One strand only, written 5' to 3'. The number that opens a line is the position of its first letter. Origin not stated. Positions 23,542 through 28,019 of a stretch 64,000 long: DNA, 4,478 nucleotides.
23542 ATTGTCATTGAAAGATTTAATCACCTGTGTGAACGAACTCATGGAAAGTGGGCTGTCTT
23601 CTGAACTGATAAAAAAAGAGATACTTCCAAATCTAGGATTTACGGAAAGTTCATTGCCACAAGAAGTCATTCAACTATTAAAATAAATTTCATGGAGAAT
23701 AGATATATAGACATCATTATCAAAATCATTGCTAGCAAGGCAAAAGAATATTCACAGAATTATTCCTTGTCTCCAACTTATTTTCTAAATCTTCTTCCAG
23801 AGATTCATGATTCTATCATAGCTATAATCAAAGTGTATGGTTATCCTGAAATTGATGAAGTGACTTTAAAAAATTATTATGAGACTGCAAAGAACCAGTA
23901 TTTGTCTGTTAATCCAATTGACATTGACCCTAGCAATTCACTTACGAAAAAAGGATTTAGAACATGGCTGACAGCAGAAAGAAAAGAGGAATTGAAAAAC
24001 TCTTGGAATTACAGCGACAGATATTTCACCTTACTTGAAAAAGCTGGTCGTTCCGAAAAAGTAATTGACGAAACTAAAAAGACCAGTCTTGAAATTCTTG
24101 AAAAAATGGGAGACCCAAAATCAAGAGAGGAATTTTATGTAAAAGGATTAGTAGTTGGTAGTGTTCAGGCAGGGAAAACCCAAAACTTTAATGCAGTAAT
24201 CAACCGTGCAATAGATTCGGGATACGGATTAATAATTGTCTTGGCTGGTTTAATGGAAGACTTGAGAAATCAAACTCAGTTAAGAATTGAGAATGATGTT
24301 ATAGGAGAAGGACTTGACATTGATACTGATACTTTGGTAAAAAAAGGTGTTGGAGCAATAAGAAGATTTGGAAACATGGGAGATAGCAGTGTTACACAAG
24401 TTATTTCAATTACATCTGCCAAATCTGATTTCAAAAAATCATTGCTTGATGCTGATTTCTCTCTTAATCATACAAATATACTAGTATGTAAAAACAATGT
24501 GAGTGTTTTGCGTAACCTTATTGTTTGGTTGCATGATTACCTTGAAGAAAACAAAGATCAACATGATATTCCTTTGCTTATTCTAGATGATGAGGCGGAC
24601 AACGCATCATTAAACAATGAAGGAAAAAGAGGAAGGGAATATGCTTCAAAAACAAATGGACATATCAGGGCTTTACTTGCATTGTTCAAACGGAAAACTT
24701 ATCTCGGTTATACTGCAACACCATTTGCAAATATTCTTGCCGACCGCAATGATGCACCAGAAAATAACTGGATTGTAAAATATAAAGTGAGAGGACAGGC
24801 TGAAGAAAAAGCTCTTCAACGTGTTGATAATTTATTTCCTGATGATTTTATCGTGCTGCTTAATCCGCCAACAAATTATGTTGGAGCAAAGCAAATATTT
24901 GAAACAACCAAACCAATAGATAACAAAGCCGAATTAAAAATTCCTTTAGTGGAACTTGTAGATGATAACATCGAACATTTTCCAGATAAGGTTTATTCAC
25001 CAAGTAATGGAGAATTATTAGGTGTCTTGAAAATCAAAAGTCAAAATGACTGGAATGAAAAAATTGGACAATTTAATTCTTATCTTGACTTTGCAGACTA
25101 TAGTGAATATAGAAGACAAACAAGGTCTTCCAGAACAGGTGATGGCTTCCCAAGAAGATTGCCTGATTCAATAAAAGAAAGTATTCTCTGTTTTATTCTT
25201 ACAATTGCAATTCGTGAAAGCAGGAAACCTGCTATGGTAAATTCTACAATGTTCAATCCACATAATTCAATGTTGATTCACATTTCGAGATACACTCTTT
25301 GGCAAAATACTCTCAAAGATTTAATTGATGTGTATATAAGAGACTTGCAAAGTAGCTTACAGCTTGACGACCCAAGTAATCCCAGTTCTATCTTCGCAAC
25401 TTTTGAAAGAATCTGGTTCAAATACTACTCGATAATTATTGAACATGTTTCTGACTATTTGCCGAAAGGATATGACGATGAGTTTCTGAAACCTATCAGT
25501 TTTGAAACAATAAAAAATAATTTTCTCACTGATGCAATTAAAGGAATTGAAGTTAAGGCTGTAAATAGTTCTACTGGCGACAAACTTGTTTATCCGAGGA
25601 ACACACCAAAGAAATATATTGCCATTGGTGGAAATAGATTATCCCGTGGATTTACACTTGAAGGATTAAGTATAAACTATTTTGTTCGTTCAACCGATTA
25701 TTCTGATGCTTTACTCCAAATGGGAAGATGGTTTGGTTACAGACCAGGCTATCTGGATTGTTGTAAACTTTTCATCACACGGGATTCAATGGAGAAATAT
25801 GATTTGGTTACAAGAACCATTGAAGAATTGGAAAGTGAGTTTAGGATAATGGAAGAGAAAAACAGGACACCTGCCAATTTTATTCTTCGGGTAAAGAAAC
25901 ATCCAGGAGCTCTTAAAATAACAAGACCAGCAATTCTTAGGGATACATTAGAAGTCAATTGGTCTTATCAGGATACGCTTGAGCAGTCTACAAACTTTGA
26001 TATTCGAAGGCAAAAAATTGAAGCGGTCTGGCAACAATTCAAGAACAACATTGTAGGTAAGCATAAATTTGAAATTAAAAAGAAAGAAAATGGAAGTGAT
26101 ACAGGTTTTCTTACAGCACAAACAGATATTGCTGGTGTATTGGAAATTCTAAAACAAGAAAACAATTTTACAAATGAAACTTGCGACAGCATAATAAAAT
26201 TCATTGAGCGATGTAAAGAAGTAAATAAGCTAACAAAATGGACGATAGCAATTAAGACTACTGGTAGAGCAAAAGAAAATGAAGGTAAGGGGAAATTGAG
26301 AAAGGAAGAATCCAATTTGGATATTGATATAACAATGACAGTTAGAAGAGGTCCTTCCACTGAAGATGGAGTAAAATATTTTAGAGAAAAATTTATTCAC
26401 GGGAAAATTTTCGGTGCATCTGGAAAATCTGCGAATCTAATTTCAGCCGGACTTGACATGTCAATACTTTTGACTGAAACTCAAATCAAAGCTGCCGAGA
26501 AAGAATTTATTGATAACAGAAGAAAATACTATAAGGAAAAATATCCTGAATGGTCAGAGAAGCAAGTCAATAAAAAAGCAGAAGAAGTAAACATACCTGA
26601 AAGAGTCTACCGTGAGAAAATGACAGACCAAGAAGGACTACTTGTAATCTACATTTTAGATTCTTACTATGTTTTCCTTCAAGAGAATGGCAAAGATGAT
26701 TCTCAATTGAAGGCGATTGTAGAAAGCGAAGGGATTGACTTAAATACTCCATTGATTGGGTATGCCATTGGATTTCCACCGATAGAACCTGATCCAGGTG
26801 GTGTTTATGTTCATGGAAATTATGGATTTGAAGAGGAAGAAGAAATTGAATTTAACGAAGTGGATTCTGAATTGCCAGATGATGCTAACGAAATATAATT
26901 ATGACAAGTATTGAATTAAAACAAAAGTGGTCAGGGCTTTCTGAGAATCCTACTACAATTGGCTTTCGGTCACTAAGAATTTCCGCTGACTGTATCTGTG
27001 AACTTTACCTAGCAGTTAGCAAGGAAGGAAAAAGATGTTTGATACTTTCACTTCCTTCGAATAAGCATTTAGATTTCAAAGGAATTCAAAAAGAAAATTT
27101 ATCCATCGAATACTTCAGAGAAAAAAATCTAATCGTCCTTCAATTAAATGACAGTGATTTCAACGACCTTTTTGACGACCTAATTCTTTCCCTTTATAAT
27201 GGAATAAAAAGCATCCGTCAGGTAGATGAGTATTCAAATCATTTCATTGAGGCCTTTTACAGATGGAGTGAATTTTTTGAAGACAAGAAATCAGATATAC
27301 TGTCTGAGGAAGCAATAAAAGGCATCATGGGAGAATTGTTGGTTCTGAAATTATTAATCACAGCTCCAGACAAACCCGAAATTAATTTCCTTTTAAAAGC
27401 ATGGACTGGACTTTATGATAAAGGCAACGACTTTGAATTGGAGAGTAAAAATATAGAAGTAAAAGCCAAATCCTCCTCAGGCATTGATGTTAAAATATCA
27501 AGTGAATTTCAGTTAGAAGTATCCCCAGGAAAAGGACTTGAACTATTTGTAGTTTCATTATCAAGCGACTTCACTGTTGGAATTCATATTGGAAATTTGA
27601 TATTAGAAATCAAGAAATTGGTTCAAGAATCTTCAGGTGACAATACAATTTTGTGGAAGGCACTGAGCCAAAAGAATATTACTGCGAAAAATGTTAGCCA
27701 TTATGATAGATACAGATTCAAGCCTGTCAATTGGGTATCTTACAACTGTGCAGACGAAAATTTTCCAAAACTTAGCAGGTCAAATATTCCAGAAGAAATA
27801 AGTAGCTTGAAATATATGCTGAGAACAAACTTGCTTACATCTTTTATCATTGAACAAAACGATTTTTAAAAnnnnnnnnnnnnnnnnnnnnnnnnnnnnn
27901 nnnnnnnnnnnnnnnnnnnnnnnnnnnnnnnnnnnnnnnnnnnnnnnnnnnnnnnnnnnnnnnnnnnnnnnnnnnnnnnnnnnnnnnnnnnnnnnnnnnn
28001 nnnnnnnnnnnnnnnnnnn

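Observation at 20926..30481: Five-gene operon Dcm / GHKL(MORC-like) ATPase / Z1 P-loop NTPase / PD-(D/E)XK / AIPR: candidate uncharacterised methylation-coupled defence system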

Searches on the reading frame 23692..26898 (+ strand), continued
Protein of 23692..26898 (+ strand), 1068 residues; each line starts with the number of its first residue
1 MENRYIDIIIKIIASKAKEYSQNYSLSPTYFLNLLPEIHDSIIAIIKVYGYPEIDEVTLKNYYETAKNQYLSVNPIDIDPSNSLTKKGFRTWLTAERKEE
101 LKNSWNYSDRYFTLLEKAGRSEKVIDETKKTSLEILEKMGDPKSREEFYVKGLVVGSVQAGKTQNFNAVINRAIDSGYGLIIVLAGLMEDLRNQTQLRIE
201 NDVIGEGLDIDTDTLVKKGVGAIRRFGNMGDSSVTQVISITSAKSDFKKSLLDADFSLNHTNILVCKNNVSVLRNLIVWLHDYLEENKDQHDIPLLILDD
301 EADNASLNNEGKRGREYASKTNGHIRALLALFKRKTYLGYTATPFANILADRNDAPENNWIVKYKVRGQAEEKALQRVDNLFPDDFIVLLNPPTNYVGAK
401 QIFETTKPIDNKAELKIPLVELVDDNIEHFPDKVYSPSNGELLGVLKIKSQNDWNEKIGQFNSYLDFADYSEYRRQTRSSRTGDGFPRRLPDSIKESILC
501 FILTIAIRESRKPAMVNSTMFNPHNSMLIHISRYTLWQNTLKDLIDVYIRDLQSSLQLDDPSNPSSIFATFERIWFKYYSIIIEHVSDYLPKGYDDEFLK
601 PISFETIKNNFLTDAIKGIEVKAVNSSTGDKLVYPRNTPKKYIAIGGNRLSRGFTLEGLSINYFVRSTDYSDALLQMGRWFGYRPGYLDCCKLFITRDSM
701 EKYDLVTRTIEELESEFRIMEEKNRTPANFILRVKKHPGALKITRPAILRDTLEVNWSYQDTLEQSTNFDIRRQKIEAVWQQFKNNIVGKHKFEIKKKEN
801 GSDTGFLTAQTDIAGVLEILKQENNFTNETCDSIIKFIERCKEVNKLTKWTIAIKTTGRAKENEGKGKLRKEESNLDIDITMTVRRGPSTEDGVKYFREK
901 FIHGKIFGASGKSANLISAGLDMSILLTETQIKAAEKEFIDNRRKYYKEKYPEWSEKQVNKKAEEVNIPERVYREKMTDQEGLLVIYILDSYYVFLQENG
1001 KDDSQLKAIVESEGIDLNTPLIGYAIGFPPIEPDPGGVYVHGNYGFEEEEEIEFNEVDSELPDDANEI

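Call 74: find_encoding_contigs(protein=P0042, flank=10000, max_places=2)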
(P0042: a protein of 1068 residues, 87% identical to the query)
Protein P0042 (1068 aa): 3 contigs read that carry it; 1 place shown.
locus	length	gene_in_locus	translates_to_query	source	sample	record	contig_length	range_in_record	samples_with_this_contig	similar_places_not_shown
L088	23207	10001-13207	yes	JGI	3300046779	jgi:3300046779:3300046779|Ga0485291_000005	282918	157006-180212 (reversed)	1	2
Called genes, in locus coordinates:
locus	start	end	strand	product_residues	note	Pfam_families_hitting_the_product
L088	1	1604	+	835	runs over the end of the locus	PF07661:MORN_2 (faint)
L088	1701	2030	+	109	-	PF08761:dUTPase_2 (weak), PF03819:MazG (weak), PF12643:MazG-like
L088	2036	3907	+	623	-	PF04851:ResIII (faint), PF09848:SLFN-g3_helicase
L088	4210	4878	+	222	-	-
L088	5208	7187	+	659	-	-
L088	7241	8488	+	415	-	PF00145:DNA_methylase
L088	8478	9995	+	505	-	PF02518:HATPase_c (weak), PF13589:HATPase_c_3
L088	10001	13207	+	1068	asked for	PF10593:Z1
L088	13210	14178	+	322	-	PF14390:DUF4420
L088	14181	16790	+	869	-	PF22879:AIPR_N, PF10592:AIPR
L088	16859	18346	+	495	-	-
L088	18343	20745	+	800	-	PF09823:DUF2357, PF04411:PDDEXK_7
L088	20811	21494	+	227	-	-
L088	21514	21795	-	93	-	-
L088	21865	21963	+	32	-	-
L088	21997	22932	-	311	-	PF14362:DUF4407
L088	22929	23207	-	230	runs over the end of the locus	-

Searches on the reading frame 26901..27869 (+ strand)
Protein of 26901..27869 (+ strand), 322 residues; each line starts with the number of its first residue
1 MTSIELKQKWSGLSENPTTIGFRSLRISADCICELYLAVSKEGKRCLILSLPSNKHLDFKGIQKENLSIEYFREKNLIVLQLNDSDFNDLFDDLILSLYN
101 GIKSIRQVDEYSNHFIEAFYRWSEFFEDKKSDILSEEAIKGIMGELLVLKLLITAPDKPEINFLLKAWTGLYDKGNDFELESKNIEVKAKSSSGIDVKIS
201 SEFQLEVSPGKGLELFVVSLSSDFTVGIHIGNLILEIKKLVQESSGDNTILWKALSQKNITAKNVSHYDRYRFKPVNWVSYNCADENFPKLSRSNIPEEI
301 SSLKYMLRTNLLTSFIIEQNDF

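Call 3: search_protein_families(library=pfam, proteins=[window:26901-27869:+], max_evalue=0.01)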
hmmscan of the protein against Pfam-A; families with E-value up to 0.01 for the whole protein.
window:26901-27869:+ (322 aa): 1 family
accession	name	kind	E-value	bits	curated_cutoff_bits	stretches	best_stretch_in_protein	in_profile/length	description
PF14390.12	DUF4420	-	7.1e-49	167.1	27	1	7-307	2-303/306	Putative PD-(D/E)XK family member, (DUF4420)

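Call 4: search_protein_families(library=padloc, proteins=[window:26901-27869:+], max_evalue=0.01)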
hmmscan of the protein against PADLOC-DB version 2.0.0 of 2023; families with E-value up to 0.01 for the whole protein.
window:26901-27869:+ (322 aa): 1 family
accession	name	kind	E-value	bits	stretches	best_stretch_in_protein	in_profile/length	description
PDLC02206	MzaD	-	4e-13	47.6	1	14-312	22-320/342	-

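Call 5: search_protein_families(library=ncbifam, proteins=[window:26901-27869:+], max_evalue=0.01)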
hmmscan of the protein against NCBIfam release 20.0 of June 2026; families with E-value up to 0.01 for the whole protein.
window:26901-27869:+ (322 aa): 1 family
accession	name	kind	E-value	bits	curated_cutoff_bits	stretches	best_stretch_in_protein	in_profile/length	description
NF041934.1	MzaD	equivalog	1.3e-23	83.7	420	1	6-311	3-310/326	MZA anti-phage system associated PD-(D/E)XK motif protein MzaD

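Call 100: search_protein_representatives(protein=window:26901-27869:+)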
Query: 322 residues. Proteins with E-value up to 0.001 (for the whole library): 2725; up to 1e-10: 536; up to 1e-30: 114. The best 150 are listed.
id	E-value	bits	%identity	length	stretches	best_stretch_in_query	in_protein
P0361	4.4e-165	564.7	80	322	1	1-322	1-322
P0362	5.6e-97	341.0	89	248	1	47-224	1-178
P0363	1.2e-82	293.9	43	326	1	4-321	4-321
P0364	6.7e-79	281.7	44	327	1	5-321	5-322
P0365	6.7e-78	278.4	43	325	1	1-319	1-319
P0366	6.5e-77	275.1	43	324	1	3-319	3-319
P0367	3.1e-76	272.9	45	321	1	4-320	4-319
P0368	8.0e-75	268.3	44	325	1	2-320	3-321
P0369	1.4e-74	267.5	45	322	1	2-319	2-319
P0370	3.7e-73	262.8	42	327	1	4-317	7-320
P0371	5.3e-73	262.3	43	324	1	4-319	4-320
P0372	1.0e-72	261.4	43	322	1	6-319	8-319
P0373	6.5e-72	258.7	41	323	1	2-315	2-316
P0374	7.9e-72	258.4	39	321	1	2-319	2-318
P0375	1.2e-69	251.3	47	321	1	27-319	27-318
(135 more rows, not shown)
